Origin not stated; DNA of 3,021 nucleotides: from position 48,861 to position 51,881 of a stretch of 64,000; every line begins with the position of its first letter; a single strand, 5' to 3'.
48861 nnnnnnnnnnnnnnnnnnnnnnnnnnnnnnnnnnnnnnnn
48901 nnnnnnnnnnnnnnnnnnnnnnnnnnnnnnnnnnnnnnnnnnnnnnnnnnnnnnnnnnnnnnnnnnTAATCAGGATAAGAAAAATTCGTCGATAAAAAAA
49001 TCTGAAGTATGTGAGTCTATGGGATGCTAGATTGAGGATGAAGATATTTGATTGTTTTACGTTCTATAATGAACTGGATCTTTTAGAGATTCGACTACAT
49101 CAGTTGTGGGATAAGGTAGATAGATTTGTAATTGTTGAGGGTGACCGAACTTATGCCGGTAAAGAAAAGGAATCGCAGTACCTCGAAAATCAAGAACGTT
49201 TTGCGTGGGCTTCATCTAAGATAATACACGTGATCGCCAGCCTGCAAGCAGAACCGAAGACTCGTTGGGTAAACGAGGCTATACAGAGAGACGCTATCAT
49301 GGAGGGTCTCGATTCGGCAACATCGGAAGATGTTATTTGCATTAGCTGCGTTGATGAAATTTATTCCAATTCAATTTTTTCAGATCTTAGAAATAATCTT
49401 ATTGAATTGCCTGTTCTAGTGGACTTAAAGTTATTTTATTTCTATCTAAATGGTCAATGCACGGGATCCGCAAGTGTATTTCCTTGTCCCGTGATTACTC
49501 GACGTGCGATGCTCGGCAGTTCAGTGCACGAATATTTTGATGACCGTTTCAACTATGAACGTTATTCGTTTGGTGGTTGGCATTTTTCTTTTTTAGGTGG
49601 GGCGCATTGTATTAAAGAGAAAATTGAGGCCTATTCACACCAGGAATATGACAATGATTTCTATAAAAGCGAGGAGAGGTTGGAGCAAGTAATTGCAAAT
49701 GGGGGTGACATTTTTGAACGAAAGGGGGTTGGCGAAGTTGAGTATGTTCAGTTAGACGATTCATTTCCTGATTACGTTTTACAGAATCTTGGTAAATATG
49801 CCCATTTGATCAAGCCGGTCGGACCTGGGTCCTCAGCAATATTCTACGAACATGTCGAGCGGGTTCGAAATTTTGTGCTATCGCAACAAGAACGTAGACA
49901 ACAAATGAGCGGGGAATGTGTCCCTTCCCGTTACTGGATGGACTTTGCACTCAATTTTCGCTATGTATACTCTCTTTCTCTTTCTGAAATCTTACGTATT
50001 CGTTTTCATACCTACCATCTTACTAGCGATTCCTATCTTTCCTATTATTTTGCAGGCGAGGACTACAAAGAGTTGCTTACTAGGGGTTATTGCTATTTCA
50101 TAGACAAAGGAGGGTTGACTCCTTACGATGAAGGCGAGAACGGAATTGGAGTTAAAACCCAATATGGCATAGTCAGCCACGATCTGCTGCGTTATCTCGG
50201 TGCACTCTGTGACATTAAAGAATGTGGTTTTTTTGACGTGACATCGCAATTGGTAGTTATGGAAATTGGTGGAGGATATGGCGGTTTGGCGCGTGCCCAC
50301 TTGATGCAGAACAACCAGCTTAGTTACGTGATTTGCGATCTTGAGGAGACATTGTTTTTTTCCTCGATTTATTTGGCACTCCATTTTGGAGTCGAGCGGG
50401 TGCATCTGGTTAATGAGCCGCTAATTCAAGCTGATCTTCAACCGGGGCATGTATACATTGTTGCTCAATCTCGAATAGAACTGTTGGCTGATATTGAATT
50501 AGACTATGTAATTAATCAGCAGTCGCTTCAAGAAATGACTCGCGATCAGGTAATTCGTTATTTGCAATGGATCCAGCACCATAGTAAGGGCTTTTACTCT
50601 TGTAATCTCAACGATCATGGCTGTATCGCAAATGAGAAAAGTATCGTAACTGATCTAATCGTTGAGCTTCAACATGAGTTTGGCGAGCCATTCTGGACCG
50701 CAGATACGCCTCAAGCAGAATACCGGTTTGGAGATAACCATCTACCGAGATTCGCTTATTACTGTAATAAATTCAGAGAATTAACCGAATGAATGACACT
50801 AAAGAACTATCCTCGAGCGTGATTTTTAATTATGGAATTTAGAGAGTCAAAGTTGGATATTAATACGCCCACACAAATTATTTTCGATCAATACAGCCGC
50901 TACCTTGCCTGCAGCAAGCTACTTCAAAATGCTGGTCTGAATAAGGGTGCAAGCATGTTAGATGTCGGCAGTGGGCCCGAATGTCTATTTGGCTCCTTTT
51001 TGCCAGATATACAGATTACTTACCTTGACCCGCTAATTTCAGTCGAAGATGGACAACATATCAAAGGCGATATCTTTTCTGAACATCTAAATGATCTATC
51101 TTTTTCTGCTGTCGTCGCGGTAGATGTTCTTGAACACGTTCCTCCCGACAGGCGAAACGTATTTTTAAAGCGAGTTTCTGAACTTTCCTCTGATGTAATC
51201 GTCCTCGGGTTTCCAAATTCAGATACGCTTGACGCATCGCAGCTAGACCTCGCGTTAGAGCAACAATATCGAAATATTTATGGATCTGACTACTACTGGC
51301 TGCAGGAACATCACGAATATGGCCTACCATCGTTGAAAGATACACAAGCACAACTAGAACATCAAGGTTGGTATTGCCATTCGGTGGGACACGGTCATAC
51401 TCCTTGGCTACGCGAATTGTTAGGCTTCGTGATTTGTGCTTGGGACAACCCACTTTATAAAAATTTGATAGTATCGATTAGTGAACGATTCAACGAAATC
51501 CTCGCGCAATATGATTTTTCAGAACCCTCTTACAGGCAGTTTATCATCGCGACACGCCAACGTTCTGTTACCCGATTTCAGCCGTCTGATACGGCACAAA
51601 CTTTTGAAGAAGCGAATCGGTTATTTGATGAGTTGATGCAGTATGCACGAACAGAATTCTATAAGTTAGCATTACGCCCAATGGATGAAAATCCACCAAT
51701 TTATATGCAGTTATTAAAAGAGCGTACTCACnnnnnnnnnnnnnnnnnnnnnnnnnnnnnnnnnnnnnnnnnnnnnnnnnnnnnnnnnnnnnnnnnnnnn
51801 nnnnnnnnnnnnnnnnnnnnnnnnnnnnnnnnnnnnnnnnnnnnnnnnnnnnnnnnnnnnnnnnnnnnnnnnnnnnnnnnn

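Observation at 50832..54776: Single 1314-aa polypeptide combining two methyltransferase domains, a charged helical linker and two glycosyltransferase domains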

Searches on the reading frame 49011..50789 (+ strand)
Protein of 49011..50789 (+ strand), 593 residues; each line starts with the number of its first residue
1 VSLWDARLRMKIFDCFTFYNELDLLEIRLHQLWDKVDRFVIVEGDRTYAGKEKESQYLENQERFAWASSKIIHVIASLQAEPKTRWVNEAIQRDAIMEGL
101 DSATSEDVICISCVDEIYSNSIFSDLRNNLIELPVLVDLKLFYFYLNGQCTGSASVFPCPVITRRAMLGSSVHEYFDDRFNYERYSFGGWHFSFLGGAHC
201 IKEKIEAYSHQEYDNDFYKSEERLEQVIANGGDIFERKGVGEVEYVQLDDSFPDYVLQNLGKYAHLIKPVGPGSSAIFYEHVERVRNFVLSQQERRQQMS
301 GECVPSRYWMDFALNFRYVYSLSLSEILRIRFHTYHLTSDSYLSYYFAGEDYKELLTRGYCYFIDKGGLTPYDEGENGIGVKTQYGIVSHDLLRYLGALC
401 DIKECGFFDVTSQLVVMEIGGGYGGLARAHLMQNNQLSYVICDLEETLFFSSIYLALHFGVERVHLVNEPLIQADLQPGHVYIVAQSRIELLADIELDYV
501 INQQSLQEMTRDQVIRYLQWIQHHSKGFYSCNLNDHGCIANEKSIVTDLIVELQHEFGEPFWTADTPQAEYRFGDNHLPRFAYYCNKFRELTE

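Call 5: search_protein_families(library=pfam, proteins=[window:49011-50789:+], max_evalue=0.01)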
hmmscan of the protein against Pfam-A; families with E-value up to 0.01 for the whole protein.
window:49011-50789:+ (593 aa): 1 family
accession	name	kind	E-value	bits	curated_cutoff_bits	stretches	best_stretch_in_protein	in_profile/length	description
PF04724.18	Glyco_transf_17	-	2.8e-28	99.4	26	1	7-236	69-299/348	Glycosyltransferase family 17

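Call 72: search_protein_families(library=ncbifam, proteins=[window:49011-50789:+], max_evalue=0.001)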
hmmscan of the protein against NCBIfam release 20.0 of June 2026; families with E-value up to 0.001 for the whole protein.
window:49011-50789:+ (593 aa): 1 family
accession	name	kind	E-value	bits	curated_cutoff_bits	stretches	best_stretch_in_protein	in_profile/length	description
TIGR04371.1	methyltran_NanM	subfamily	9.1e-24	84.4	44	1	391-532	130-273/273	putative sugar O-methyltransferase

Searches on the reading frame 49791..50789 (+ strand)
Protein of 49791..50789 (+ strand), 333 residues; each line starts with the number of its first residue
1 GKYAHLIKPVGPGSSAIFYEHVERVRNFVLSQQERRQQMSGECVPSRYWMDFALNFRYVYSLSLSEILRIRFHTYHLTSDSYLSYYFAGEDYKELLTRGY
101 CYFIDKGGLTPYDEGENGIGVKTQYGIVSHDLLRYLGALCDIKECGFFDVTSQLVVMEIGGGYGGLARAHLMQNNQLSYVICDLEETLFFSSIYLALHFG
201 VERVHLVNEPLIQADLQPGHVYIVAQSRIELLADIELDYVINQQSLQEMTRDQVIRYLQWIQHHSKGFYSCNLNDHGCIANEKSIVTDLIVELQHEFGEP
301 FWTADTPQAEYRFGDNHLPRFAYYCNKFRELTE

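Call 71: search_solved_structures(query=window:49791-50789:+, max_evalue=1)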
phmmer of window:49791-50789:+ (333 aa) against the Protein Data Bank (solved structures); distinct sequences matched with E-value up to 1: 6.
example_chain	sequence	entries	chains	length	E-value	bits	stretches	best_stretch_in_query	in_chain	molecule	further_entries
6nk6_M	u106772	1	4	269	0.33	13.5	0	261-302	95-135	Matrix remodeling-associated protein 8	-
6nk3_A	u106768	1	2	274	0.41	13.2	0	261-302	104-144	Matrix remodeling-associated protein 8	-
6nk7_N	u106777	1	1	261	0.56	12.8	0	261-302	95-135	Matrix remodeling-associated protein 8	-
6jo7_A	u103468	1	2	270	0.67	12.5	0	261-302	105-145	Matrix remodeling-associated protein 8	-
9ift_A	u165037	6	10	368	0.78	12.3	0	154-190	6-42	FSP1 (tetrapod ancestor)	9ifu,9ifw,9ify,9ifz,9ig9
9qrt_A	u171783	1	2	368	0.78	12.3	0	154-190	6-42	FSP1 (tetrapod ancestor; L323A mutant) bound to FAD and NAD+ and compound 2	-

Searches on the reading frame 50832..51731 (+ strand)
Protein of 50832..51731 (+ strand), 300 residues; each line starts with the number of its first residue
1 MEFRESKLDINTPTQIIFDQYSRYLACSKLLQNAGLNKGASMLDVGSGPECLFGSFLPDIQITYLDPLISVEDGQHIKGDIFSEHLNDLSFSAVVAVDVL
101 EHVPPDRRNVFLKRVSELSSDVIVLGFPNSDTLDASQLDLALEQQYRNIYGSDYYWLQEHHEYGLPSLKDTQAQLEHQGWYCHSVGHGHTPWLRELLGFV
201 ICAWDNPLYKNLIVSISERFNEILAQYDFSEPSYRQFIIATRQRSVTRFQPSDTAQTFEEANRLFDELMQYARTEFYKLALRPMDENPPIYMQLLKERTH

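Call 5: search_protein_families(library=pfam, proteins=[window:50832-51731:+], max_evalue=0.01)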
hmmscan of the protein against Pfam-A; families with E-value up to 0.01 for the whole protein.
window:50832-51731:+ (300 aa): 2 families
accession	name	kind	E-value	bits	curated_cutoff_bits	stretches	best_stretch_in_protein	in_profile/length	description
PF13489.12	Methyltransf_23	-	0.00086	19.5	27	1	21-117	4-106/164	Methyltransferase domain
PF02353.26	CMAS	-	0.0083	15.9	27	0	86-118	124-155/273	Mycolic acid cyclopropane synthetase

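Call 21: search_solved_structures(query=window:50832-51650:+, max_evalue=10)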
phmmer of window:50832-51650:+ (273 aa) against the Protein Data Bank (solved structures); distinct sequences matched with E-value up to 10: 6.
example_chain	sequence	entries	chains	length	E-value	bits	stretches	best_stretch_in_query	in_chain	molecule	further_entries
6sui_A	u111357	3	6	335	0.18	14.3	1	204-270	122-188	Phosphotransferase enzyme family protein | Phosphotransferase enzyme family protein, amicoumacin kinase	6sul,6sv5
1tpy_A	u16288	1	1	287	0.59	12.6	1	215-261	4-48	methoxy mycolic acid synthase 2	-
1l1e_A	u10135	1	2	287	0.72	12.3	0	214-260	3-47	mycolic acid synthase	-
3lt3_A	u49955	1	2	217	0.86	12.1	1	92-151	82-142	POSSIBLE MEMBRANE-ASSOCIATED SERINE PROTEASE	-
3k6z_A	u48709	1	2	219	0.87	12.1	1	92-151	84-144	POSSIBLE MEMBRANE-ASSOCIATED SERINE PROTEASE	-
3k6y_A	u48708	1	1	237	1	11.9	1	92-151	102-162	POSSIBLE MEMBRANE-ASSOCIATED SERINE PROTEASE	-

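Call 65: find_homologous_proteins(query=window:50832-51581:+, max_evalue=0.00001)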
Query window:50832-51581:+ (250 aa): 24 proteins with E <= 0.00001 among 693 candidates.
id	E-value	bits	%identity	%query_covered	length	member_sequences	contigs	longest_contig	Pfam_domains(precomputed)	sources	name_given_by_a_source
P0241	9.6e-85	302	55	94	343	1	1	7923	-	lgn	-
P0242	7.0e-83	296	56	91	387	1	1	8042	PF13489.13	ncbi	ncbi:MAG: methyltransferase domain-containing protein, partial [Nitrospinales bacterium]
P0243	1.1e-82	295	55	91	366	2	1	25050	PF13489.13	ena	-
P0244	8.6e-79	282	53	91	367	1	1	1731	-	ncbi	-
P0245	1.5e-78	282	52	90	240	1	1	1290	-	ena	-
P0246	9.3e-77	276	53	92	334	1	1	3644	PF13489.13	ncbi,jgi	jgi:hypothetical protein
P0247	4.6e-74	267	53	87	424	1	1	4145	PF13847.13,PF13489.13,PF13649.13,PF08241.19,PF08242.19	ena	-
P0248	1.9e-64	235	50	82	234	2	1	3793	PF13489.13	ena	-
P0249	1.5e-51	193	55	62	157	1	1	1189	-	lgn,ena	-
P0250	3.4e-47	179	52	60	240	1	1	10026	-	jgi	jgi:hypothetical protein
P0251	3.1e-39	153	50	56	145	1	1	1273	PF13489.13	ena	-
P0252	1.3e-19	89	33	90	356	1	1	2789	PF08241.19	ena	-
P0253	8.9e-11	60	30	91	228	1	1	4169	PF13649.13,PF08241.19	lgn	-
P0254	6.2e-10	57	29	91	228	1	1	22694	PF13649.13,PF08241.19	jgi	jgi:hypothetical protein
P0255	1.9e-8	52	30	63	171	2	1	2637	PF13649.13,PF08241.19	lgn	-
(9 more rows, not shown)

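Call 73: search_protein_representatives(protein=window:50832-51581:+)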
Query: 250 residues. Proteins with E-value up to 0.001 (for the whole library): 1870; up to 1e-10: 825; up to 1e-30: 79. The best 150 are listed.
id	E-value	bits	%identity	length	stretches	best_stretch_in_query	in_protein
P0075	2.2e-136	469.5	82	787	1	1-245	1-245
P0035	1.5e-85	303.0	60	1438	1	16-243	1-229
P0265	1.9e-85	302.6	56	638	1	10-243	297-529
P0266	6.8e-85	300.8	58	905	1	13-243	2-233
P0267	2.5e-84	299.0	57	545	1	14-243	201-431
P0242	2.2e-83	295.8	56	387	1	16-243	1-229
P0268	2.4e-82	292.5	55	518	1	16-244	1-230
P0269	1.2e-81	290.2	54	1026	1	12-243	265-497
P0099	8.1e-80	284.2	55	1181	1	15-243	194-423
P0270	2.5e-77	276.0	53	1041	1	14-243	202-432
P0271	1.6e-73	263.6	48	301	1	16-242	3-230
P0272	6.1e-70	251.8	51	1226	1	16-243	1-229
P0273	1.7e-69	250.3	50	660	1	16-244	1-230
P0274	1.0e-67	244.5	50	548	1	16-243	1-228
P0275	5.4e-65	235.6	45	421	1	17-246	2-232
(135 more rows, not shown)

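Call 80: find_related_loci(query=A5, collection=metagenome_contigs, flank=10000)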
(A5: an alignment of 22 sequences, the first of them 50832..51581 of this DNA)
Query A5 (250 aa) in metagenome_contigs; peptide patterns used: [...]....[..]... (x = any residue, [..] = any of these).
160 stretches matched a pattern; 48 encode a relative of the query (tblastn E <= 1e-3); 48 distinct loci.
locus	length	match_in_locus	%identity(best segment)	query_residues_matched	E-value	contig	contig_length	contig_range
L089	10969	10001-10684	57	16-242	7e-92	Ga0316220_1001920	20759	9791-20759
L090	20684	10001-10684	57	16-242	2e-92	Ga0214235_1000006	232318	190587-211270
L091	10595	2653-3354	55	10-242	2e-90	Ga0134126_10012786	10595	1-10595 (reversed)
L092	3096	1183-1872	55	14-242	8e-92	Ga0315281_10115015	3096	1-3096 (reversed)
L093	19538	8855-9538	56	16-242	2e-89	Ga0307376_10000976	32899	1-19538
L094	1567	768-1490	55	2-242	1e-94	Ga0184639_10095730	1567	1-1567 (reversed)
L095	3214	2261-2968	55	8-242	1e-89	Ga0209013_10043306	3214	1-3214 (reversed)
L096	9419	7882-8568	55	16-243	7e-88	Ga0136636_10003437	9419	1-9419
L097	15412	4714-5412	55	11-242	4e-88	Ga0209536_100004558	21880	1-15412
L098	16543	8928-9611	54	16-242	4e-87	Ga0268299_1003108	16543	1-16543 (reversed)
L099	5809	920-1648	53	6-246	2e-87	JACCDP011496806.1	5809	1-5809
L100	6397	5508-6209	55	11-243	4e-87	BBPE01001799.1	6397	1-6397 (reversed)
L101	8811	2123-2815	53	13-242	4e-87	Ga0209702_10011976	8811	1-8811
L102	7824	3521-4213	54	14-243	5e-87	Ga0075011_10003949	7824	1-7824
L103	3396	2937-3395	86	1-153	1e-86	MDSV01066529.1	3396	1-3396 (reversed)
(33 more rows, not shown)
